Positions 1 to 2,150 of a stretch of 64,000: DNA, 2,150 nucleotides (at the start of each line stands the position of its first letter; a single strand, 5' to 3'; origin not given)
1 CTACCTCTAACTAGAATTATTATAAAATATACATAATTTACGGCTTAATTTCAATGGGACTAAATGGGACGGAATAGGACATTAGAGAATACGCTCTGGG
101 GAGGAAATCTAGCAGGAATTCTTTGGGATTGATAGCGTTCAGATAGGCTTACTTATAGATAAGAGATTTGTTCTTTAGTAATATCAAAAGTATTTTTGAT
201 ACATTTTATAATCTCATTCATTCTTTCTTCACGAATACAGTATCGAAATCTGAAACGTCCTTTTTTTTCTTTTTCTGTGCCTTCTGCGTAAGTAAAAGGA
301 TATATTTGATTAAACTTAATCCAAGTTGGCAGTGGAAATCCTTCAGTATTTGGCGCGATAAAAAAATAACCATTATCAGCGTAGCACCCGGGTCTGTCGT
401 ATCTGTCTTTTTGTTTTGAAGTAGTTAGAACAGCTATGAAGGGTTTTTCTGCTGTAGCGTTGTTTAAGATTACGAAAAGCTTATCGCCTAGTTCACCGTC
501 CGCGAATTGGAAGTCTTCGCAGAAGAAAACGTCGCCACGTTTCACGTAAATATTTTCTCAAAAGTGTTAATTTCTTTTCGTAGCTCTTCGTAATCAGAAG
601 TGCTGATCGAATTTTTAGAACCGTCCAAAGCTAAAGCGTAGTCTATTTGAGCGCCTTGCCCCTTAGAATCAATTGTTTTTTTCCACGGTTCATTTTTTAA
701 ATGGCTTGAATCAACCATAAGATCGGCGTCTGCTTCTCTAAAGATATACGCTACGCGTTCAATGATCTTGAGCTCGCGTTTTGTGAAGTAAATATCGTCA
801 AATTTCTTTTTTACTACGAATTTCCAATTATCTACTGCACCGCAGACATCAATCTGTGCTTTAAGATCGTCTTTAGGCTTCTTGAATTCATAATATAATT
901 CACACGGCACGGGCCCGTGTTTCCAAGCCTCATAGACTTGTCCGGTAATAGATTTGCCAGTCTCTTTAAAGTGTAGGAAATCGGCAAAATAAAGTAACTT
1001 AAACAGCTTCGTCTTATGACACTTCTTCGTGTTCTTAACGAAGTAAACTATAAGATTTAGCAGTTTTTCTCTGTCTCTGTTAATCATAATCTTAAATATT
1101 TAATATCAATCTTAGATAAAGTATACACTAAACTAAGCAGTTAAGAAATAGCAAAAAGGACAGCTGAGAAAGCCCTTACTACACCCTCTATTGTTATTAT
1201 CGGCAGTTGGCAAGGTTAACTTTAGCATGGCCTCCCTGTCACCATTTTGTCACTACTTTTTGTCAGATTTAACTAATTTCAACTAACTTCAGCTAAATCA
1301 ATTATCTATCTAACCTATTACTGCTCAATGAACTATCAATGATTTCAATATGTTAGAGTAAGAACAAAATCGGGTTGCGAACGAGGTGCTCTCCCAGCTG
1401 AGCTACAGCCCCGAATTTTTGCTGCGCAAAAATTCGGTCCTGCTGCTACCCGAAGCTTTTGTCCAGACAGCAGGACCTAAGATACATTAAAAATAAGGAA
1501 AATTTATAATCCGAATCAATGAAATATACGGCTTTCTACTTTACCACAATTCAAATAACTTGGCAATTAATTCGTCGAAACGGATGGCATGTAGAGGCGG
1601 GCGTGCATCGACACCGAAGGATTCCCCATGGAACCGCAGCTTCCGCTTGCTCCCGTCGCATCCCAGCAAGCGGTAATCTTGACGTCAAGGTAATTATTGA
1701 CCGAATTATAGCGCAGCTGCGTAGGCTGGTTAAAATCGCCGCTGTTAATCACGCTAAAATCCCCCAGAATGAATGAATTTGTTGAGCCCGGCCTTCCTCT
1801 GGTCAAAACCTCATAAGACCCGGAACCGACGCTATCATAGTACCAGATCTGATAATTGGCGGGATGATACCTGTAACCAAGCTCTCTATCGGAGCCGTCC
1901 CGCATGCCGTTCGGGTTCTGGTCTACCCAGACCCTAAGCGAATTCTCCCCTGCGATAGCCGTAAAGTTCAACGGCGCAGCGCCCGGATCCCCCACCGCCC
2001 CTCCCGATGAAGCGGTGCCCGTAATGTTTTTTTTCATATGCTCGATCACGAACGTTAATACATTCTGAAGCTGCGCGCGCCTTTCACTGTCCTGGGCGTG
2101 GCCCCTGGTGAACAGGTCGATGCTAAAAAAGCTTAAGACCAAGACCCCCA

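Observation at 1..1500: Low-GC segment at the window edge with a Panacea-domain antitoxin/MazF-like toxin pair, a truncated tRNA-like 5' half and twin palindromes: probable mobile-element or island boundary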

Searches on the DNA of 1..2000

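Call 5: search_rna_families(source=window, start=1, end=2000, threshold=evalue, max_evalue=10, show_alignments=4)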
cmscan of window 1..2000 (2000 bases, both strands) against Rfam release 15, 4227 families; matches with E-value up to 10: 4.
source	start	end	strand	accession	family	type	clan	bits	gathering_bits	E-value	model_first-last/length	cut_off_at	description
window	1258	1348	-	RF01585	snoR07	Gene; snRNA; snoRNA; CD-box;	-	21.2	44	3.6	1-88/88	no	small nucleolar RNA snoR07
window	181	253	-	RF04335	Plastid-rpl20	Cis-reg;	-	20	53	9.4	1-80/80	no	Plastid-rpl20 3UTR RNA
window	996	1070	+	RF01200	SNORD125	Gene; snRNA; snoRNA; CD-box;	CL00067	16.7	56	8.1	1-97/97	no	Small nucleolar RNA SNORD125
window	1061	1081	+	RF00039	DicF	Gene; antisense;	-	15.3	48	4.8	23-43/52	no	DicF RNA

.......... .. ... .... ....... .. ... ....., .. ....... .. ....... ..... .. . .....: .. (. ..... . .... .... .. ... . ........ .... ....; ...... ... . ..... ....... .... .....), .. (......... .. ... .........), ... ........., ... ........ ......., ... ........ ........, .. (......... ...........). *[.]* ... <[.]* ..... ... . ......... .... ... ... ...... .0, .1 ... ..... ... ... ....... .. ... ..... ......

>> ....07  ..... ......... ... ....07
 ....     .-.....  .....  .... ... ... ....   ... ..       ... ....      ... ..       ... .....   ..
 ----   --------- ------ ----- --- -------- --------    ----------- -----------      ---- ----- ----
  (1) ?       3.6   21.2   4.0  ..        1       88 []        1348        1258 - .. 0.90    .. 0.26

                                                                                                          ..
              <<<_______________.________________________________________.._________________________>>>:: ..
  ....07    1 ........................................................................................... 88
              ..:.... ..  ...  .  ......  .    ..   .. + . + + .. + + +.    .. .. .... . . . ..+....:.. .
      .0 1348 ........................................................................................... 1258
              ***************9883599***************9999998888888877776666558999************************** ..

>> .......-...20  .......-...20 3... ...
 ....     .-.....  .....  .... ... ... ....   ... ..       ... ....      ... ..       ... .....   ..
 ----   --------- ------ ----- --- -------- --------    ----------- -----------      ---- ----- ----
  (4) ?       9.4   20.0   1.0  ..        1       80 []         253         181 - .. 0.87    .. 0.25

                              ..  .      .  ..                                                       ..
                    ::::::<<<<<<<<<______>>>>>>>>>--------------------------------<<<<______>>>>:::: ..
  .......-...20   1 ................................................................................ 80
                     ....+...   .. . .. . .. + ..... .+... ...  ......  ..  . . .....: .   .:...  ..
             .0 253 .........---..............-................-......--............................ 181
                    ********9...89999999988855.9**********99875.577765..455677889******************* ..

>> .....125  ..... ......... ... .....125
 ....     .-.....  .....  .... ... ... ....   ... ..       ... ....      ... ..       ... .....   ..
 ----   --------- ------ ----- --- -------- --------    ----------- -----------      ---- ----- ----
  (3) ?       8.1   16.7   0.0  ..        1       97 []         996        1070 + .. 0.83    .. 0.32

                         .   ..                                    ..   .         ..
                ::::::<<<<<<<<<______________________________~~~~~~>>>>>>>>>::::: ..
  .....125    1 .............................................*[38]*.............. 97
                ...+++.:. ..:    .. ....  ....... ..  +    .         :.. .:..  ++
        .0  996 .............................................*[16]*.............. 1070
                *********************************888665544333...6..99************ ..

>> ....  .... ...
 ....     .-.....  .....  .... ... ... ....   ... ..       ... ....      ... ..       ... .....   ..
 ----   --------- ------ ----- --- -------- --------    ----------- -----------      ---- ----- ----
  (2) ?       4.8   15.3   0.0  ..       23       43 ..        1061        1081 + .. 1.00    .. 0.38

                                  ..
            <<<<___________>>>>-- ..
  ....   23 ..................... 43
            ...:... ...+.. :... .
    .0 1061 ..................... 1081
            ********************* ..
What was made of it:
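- On Group I intron in a tRNA anticodon loop, or a split tRNA: Rfam finds nothing relevant at E<=10 in 1-2000 (call 5).
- Tried and rejected: Rfam at E<=10 gave only noise (call 5).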
